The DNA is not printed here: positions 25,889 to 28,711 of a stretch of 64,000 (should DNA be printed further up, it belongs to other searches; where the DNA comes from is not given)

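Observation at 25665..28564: Single polypeptide fusing a clan GH-A-like glycosidase, a GT2 synthase domain and a polytopic membrane domain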

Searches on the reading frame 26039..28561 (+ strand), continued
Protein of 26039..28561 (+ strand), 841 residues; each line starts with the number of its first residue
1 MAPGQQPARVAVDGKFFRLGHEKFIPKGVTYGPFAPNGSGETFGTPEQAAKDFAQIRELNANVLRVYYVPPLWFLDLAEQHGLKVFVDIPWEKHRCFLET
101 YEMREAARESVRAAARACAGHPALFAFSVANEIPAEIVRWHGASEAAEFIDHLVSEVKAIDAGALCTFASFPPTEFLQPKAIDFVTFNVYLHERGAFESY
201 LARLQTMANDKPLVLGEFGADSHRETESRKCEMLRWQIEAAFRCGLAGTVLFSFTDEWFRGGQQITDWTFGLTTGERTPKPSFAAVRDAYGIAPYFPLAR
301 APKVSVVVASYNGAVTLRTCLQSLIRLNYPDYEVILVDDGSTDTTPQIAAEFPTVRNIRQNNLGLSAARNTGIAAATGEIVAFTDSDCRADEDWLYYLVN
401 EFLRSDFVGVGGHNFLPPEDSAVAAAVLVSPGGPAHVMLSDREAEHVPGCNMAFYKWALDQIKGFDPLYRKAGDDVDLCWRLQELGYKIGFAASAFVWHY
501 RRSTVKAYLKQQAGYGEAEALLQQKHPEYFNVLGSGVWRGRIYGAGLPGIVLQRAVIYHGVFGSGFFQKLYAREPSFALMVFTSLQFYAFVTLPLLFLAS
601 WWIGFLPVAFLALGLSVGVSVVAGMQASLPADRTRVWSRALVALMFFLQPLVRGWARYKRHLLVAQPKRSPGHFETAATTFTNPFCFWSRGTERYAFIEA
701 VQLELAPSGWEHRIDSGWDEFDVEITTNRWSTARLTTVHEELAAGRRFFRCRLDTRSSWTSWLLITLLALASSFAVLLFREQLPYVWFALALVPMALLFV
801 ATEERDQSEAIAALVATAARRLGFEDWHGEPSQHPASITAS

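Call 5: find_homologous_proteins(query=window:26039-28561:+)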
Query window:26039-28561:+ (841 aa): 7706 proteins with E <= 0.001 among 8000 candidates; the best 120 are listed.
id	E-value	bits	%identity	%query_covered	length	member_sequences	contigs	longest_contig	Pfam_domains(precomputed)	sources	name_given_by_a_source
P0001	0.0e+0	1952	100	100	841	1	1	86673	PF13632.13,PF10111.15,PF13506.14,PF13641.13,PF02836.24,PF00535.33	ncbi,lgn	-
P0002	0.0e+0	1614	84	98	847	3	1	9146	PF13632.13,PF10111.15,PF13506.14,PF13641.13,PF00535.33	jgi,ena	jgi:glycosyltransferase involved in cell wall biosynthesis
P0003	0.0e+0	1606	82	99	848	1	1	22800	PF13632.13,PF10111.15,PF13506.14,PF13641.13,PF00535.33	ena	-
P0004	0.0e+0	1593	81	100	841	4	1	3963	PF13632.13,PF10111.15,PF13506.14,PF13641.13,PF02836.24,PF00535.33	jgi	jgi:glycosyltransferase involved in cell wall biosynthesis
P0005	0.0e+0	1548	79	99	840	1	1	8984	PF13632.13,PF10111.15,PF13506.14,PF13641.13,PF00535.33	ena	-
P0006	0.0e+0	1476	75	99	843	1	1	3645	PF13632.13,PF10111.15,PF13506.14,PF13641.13,PF03198.21,PF00535.33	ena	-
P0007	0.0e+0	1386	72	98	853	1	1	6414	PF13632.13,PF10111.15,PF13641.13,PF00535.33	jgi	jgi:O-antigen biosynthesis protein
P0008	0.0e+0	1363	71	98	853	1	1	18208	PF13632.13,PF10111.15,PF13506.14,PF13641.13,PF02836.24,PF00535.33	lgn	-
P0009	0.0e+0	1345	69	99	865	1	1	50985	PF13632.13,PF10111.15,PF13641.13,PF02836.24,PF00535.33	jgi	-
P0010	0.0e+0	1337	71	97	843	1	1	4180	PF13632.13,PF10111.15,PF13506.14,PF13641.13,PF03198.21,PF02836.24,PF00535.33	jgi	jgi:O-antigen biosynthesis protein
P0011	0.0e+0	1334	70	98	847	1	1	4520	PF13632.13,PF10111.15,PF13506.14,PF13641.13,PF03198.21,PF02836.24,PF00535.33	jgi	jgi:O-antigen biosynthesis protein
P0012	0.0e+0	1316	67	99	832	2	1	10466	PF13632.13,PF10111.15,PF13641.13,PF03198.21,PF00535.33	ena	-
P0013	0.0e+0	1284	66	98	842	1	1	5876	PF13632.13,PF10111.15,PF13506.14,PF13641.13,PF00535.33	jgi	jgi:O-antigen biosynthesis protein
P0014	0.0e+0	1278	65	98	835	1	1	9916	PF13632.13,PF10111.15,PF13506.14,PF13641.13,PF02836.24,PF00535.33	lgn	-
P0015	0.0e+0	1275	67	99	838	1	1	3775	PF13632.13,PF10111.15,PF13506.14,PF13641.13,PF03198.21,PF02836.24,PF00535.33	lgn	-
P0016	0.0e+0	1275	67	97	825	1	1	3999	PF13632.13,PF10111.15,PF13641.13,PF03198.21,PF00535.33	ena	-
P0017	0.0e+0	1269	67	97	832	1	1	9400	PF13632.13,PF10111.15,PF13506.14,PF13641.13,PF00535.33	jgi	jgi:O-antigen biosynthesis protein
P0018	0.0e+0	1251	65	99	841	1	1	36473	PF13632.13,PF10111.15,PF13506.14,PF13641.13,PF02836.24,PF00535.33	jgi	-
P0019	0.0e+0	1244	66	97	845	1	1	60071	PF13632.13,PF10111.15,PF13506.14,PF13641.13,PF02836.24,PF00535.33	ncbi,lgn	-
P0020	0.0e+0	1221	63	98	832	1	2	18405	PF13641.13,PF03198.21,PF02836.24,PF00535.33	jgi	jgi:O-antigen biosynthesis protein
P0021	0.0e+0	1219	62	99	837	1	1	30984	PF13632.13,PF13641.13,PF03198.21,PF02836.24,PF00535.33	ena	-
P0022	0.0e+0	1190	62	99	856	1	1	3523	PF13632.13,PF10111.15,PF13506.14,PF13641.13,PF03198.21,PF02836.24,PF00535.33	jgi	jgi:glycosyltransferase involved in cell wall biosynthesis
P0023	0.0e+0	1177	63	98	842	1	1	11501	PF13632.13,PF10111.15,PF13641.13,PF03198.21,PF02836.24,PF00535.33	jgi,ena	jgi:glycosyltransferase involved in cell wall biosynthesis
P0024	0.0e+0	1165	62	98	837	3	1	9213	PF13632.13,PF10111.15,PF13506.14,PF13641.13,PF02836.24,PF00535.33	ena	-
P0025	0.0e+0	1165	60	98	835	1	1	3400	PF13632.13,PF10111.15,PF13506.14,PF13641.13,PF03198.21,PF02836.24,PF00535.33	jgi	jgi:glycosyltransferase involved in cell wall biosynthesis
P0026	0.0e+0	1162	62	98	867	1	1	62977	PF13632.13,PF10111.15,PF13506.14,PF13641.13,PF03198.21,PF02836.24,PF00535.33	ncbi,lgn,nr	ncbi:MAG: putative glycosyltransferase [Pedosphaera sp.]|nr:putative glycosyltransferase [Pedosphaer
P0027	0.0e+0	1158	62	96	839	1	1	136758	PF13632.13,PF10111.15,PF13506.14,PF13641.13,PF02836.24,PF00535.33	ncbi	-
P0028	0.0e+0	1157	61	99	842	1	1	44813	PF10111.15,PF13506.14,PF13641.13,PF03198.21,PF00535.33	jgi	jgi:GT2 family glycosyltransferase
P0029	0.0e+0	1156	62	97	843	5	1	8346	PF13632.13,PF10111.15,PF13506.14,PF13641.13,PF02836.24,PF00535.33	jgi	-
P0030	0.0e+0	1156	62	97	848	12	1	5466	PF13632.13,PF10111.15,PF13506.14,PF13641.13,PF03198.21,PF02836.24,PF00535.33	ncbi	-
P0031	0.0e+0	1155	60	99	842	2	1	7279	PF13632.13,PF10111.15,PF13506.14,PF13641.13,PF03198.21,PF02836.24,PF00535.33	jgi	jgi:O-antigen biosynthesis protein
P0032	0.0e+0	1155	60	98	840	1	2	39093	PF13632.13,PF10111.15,PF13506.14,PF13641.13,PF03198.21,PF02836.24,PF00535.33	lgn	-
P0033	0.0e+0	1152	61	97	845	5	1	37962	PF10111.15,PF13641.13,PF03198.21,PF02836.24,PF00535.33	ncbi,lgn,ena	-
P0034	0.0e+0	1151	61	99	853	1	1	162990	PF13632.13,PF10111.15,PF13506.14,PF13641.13,PF03198.21,PF00535.33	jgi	jgi:glycosyltransferase involved in cell wall biosynthesis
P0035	0.0e+0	1150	61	98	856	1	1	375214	PF13632.13,PF10111.15,PF13506.14,PF13641.13,PF03198.21,PF02836.24,PF00535.33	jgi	jgi:O-antigen biosynthesis protein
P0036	0.0e+0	1150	60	97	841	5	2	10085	PF13632.13,PF10111.15,PF13641.13,PF03198.21,PF02836.24,PF00535.33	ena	-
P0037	0.0e+0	1146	61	97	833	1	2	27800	PF10111.15,PF13641.13,PF03198.21,PF02836.24,PF00535.33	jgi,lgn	jgi:glycosyltransferase involved in cell wall biosynthesis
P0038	0.0e+0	1145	60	97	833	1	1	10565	PF13632.13,PF10111.15,PF13506.14,PF13641.13,PF02836.24,PF00535.33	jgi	jgi:GT2 family glycosyltransferase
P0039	0.0e+0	1145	61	97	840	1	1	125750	PF10111.15,PF13641.13,PF02836.24,PF00535.33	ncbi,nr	ncbi:MAG: glycosyltransferase [Verrucomicrobia bacterium]|nr:glycosyltransferase [Verrucomicrobiota 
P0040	0.0e+0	1144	61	98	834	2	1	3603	PF13632.13,PF10111.15,PF13641.13,PF03198.21,PF02836.24,PF00535.33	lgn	-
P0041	0.0e+0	1144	61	97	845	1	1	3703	PF13632.13,PF10111.15,PF13506.14,PF13641.13,PF03198.21,PF02836.24,PF00535.33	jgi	jgi:glycosyltransferase involved in cell wall biosynthesis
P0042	0.0e+0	1143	60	98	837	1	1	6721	PF10111.15,PF13641.13,PF02836.24,PF00535.33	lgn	-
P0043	0.0e+0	1142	60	97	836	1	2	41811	PF10111.15,PF13641.13,PF03198.21,PF02836.24,PF00535.33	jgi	jgi:glycosyltransferase involved in cell wall biosynthesis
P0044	0.0e+0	1142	61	99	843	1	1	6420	PF13632.13,PF10111.15,PF13506.14,PF13641.13,PF00535.33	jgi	jgi:glycosyltransferase involved in cell wall biosynthesis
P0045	0.0e+0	1139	61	97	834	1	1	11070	PF13632.13,PF10111.15,PF13506.14,PF13641.13,PF02836.24,PF00535.33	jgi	jgi:glycosyltransferase involved in cell wall biosynthesis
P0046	0.0e+0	1138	61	96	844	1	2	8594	PF13632.13,PF10111.15,PF13506.14,PF13641.13,PF02836.24,PF00535.33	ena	-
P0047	0.0e+0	1138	60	97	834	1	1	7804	PF13632.13,PF10111.15,PF13641.13,PF03198.21,PF02836.24,PF00535.33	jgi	jgi:GT2 family glycosyltransferase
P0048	0.0e+0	1136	61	96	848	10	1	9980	PF13632.13,PF10111.15,PF13641.13,PF03198.21,PF02836.24,PF00535.33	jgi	jgi:O-antigen biosynthesis protein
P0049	0.0e+0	1136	61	97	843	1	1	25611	PF13632.13,PF10111.15,PF13506.14,PF13641.13,PF00535.33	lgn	-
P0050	0.0e+0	1136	59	97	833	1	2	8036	PF10111.15,PF13641.13,PF03198.21,PF02836.24,PF00535.33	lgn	-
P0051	0.0e+0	1136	60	96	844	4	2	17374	PF10111.15,PF13641.13,PF03198.21,PF02836.24,PF00535.33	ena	-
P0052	0.0e+0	1136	60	99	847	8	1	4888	PF13632.13,PF10111.15,PF13506.14,PF13641.13,PF00535.33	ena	-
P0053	0.0e+0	1134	61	97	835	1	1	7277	PF13632.13,PF10111.15,PF13506.14,PF13641.13,PF03198.21,PF02836.24,PF00535.33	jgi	jgi:O-antigen biosynthesis protein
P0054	0.0e+0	1132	61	96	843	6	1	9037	PF13632.13,PF10111.15,PF13506.14,PF13641.13,PF03198.21,PF00535.33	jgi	-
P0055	0.0e+0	1131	61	97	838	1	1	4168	PF13632.13,PF10111.15,PF13641.13,PF02836.24,PF00535.33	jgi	jgi:O-antigen biosynthesis protein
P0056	0.0e+0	1130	61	98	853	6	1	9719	PF13632.13,PF10111.15,PF13506.14,PF13641.13,PF03198.21,PF02836.24,PF00535.33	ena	-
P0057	0.0e+0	1130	60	97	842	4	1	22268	PF10111.15,PF13641.13,PF03198.21,PF00535.33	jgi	jgi:O-antigen biosynthesis protein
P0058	0.0e+0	1130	60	96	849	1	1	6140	PF13632.13,PF10111.15,PF13506.14,PF13641.13,PF03198.21,PF02836.24,PF00535.33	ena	-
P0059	0.0e+0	1129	59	98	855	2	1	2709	PF13632.13,PF10111.15,PF13506.14,PF13641.13,PF00535.33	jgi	jgi:GT2 family glycosyltransferase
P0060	0.0e+0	1129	60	99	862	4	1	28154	PF13632.13,PF10111.15,PF13506.14,PF13641.13,PF00535.33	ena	-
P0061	0.0e+0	1128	60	100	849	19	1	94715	PF13632.13,PF10111.15,PF13506.14,PF13641.13,PF03198.21,PF02836.24,PF00535.33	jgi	jgi:GT2 family glycosyltransferase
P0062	0.0e+0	1127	60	97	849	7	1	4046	PF13632.13,PF10111.15,PF13506.14,PF13641.13,PF00535.33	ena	-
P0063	0.0e+0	1127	59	98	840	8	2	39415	PF13632.13,PF10111.15,PF13641.13,PF03198.21,PF02836.24,PF00535.33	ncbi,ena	-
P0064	0.0e+0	1127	59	98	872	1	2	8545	PF13632.13,PF10111.15,PF13506.14,PF13641.13,PF03198.21,PF02836.24,PF00535.33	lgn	-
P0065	0.0e+0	1126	61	96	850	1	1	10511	PF13632.13,PF10111.15,PF13506.14,PF13641.13,PF00535.33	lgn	-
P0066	0.0e+0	1126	60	97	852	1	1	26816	PF13632.13,PF10111.15,PF13506.14,PF13641.13,PF00535.33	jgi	jgi:O-antigen biosynthesis protein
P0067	0.0e+0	1126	60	98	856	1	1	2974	PF10111.15,PF13641.13,PF03198.21,PF02836.24,PF00535.33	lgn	-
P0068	0.0e+0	1125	60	97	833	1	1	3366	PF10111.15,PF13641.13,PF03198.21,PF00535.33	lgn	-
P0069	0.0e+0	1125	60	99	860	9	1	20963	PF13632.13,PF10111.15,PF13506.14,PF13641.13,PF02836.24,PF00535.33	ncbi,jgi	-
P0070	0.0e+0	1125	60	97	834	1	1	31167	PF13632.13,PF10111.15,PF13506.14,PF13641.13,PF03198.21,PF02836.24,PF00535.33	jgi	jgi:O-antigen biosynthesis protein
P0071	0.0e+0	1124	58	96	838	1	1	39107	PF10111.15,PF13641.13,PF03198.21,PF00535.33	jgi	jgi:glycosyltransferase involved in cell wall biosynthesis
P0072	0.0e+0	1123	59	98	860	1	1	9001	PF13632.13,PF10111.15,PF13506.14,PF13641.13,PF02836.24,PF00535.33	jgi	jgi:O-antigen biosynthesis protein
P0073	0.0e+0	1123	61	96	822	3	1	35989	PF13632.13,PF10111.15,PF13641.13,PF02836.24,PF00535.33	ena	-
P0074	0.0e+0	1123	58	98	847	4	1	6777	PF10111.15,PF13506.14,PF13641.13,PF03198.21,PF00535.33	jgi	jgi:glycosyltransferase involved in cell wall biosynthesis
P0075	0.0e+0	1122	60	99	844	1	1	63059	PF13632.13,PF10111.15,PF13506.14,PF13641.13,PF02836.24,PF00535.33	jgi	jgi:GT2 family glycosyltransferase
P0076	0.0e+0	1122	59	100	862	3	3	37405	PF13632.13,PF10111.15,PF13506.14,PF13641.13,PF02836.24,PF00535.33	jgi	jgi:glycosyltransferase involved in cell wall biosynthesis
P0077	0.0e+0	1122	60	98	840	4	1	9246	PF10111.15,PF13641.13,PF02836.24,PF00535.33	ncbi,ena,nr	ncbi:MAG TPA: glycosyltransferase [Candidatus Angelobacter sp.]|nr:glycosyltransferase [Candidatus A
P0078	0.0e+0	1121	61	97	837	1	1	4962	PF13632.13,PF10111.15,PF13641.13,PF00535.33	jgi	-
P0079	0.0e+0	1121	60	95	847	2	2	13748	PF13632.13,PF10111.15,PF13641.13,PF03198.21,PF02836.24,PF00535.33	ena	-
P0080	0.0e+0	1121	59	100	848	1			PF13632.13,PF10111.15,PF13506.14,PF13641.13,PF00535.33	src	-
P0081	0.0e+0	1121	59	98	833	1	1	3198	PF10111.15,PF13641.13,PF03198.21,PF02836.24,PF00535.33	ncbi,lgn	-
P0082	0.0e+0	1120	62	94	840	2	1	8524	PF10111.15,PF13506.14,PF13641.13,PF00535.33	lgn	-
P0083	0.0e+0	1120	60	97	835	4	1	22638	PF13632.13,PF10111.15,PF13506.14,PF13641.13,PF03198.21,PF02836.24,PF00535.33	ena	-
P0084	0.0e+0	1120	60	97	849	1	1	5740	PF13632.13,PF10111.15,PF13641.13,PF00535.33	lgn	-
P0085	0.0e+0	1119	60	97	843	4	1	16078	PF13632.13,PF10111.15,PF13506.14,PF13641.13,PF00535.33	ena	-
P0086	0.0e+0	1119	60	97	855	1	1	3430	PF13632.13,PF10111.15,PF13506.14,PF13641.13,PF00535.33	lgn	-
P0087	0.0e+0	1119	60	96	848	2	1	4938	PF13632.13,PF10111.15,PF13641.13,PF02836.24,PF00535.33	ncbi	-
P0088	0.0e+0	1118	59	98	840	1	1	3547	PF13632.13,PF10111.15,PF13506.14,PF13641.13,PF00535.33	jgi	jgi:glycosyltransferase involved in cell wall biosynthesis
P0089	0.0e+0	1118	60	97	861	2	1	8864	PF13632.13,PF10111.15,PF13641.13,PF02836.24,PF00535.33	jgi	jgi:GT2 family glycosyltransferase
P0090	0.0e+0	1118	60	97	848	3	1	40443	PF13632.13,PF10111.15,PF13641.13,PF02836.24,PF00535.33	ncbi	-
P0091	0.0e+0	1118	61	97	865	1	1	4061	PF13632.13,PF10111.15,PF13506.14,PF13641.13,PF00535.33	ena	-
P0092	0.0e+0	1118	63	89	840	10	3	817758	PF13632.13,PF10111.15,PF13506.14,PF13641.13,PF02836.24,PF00535.33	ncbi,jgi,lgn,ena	-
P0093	0.0e+0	1118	59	97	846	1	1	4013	PF13632.13,PF10111.15,PF13506.14,PF13641.13,PF02836.24,PF00535.33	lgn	-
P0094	0.0e+0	1118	59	97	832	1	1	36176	PF10111.15,PF13641.13,PF00535.33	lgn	-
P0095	0.0e+0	1118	59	98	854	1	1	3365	PF13632.13,PF10111.15,PF13641.13,PF03198.21,PF02836.24,PF00535.33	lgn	-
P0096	0.0e+0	1118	62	98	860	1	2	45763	PF13632.13,PF10111.15,PF13506.14,PF13641.13,PF02836.24,PF00535.33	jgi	jgi:O-antigen biosynthesis protein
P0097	0.0e+0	1118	61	97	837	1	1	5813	PF13632.13,PF10111.15,PF13506.14,PF13641.13,PF02836.24,PF00535.33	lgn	-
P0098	0.0e+0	1118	59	99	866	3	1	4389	PF10111.15,PF13506.14,PF13641.13,PF03198.21,PF02836.24,PF00535.33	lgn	-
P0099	0.0e+0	1117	60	97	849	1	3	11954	PF13632.13,PF10111.15,PF13506.14,PF13641.13,PF00535.33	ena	-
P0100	0.0e+0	1117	62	94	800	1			PF13632.13,PF10111.15,PF13506.14,PF13641.13,PF00535.33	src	-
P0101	0.0e+0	1117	60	97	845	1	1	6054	PF10111.15,PF13641.13,PF03198.21,PF02836.24,PF00535.33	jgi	jgi:GT2 family glycosyltransferase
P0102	0.0e+0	1117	60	96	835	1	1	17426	PF13632.13,PF10111.15,PF13506.14,PF13641.13,PF03198.21,PF00535.33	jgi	-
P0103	0.0e+0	1117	59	96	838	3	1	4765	PF10111.15,PF13641.13,PF03198.21,PF00535.33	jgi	-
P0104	0.0e+0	1116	60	97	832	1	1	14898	PF10111.15,PF13641.13,PF03198.21,PF02836.24,PF00535.33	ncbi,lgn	-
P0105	0.0e+0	1116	59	97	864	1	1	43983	PF13632.13,PF10111.15,PF13641.13,PF02836.24,PF00535.33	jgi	jgi:O-antigen biosynthesis protein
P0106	0.0e+0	1116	59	98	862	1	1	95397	PF13632.13,PF10111.15,PF13506.14,PF13641.13,PF00535.33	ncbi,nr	ncbi:MAG: glycosyltransferase [Verrucomicrobia bacterium]|nr:glycosyltransferase [Verrucomicrobiota 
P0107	0.0e+0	1116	61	97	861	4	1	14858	PF13632.13,PF10111.15,PF13506.14,PF13641.13,PF03198.21,PF02836.24,PF00535.33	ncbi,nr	ncbi:MAG: glycosyl transferase [Verrucomicrobia bacterium]|nr:MAG: glycosyl transferase [Verrucomicr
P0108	0.0e+0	1116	60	97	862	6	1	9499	PF13632.13,PF10111.15,PF13506.14,PF13641.13,PF00535.33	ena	-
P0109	0.0e+0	1116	61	94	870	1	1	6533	PF13632.13,PF10111.15,PF13506.14,PF13641.13,PF03198.21,PF02836.24,PF00535.33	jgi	jgi:GT2 family glycosyltransferase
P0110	0.0e+0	1116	60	97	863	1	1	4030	PF13632.13,PF10111.15,PF13506.14,PF13641.13,PF03198.21,PF00535.33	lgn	-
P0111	0.0e+0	1115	61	97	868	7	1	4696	PF13632.13,PF10111.15,PF13506.14,PF13641.13,PF00535.33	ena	-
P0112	0.0e+0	1115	61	94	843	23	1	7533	PF13632.13,PF10111.15,PF13506.14,PF13641.13,PF02836.24,PF00535.33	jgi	jgi:O-antigen biosynthesis protein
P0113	0.0e+0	1115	60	97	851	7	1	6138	PF13632.13,PF10111.15,PF13506.14,PF13641.13,PF03198.21,PF00535.33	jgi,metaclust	metaclust:\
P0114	0.0e+0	1115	59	98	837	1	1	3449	PF10111.15,PF13641.13,PF03198.21,PF02836.24,PF00535.33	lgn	-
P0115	0.0e+0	1114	61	97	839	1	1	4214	PF13632.13,PF10111.15,PF13506.14,PF13641.13,PF03198.21,PF02836.24,PF00535.33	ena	-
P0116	0.0e+0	1114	60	97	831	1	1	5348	PF13632.13,PF10111.15,PF13506.14,PF13641.13,PF02836.24,PF00535.33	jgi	jgi:O-antigen biosynthesis protein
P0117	0.0e+0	1114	59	97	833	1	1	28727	PF10111.15,PF13641.13,PF03198.21,PF02836.24,PF00535.33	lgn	-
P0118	0.0e+0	1114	61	94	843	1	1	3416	PF13632.13,PF10111.15,PF13506.14,PF13641.13,PF00535.33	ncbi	-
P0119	0.0e+0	1113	60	97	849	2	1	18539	PF13632.13,PF10111.15,PF13641.13,PF00535.33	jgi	-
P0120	0.0e+0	1113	59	98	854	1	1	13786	PF10111.15,PF13506.14,PF13641.13,PF03198.21,PF02836.24,PF00535.33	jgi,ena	-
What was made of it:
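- On GH2: Many homologues also carry the precomputed hit (call 5).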
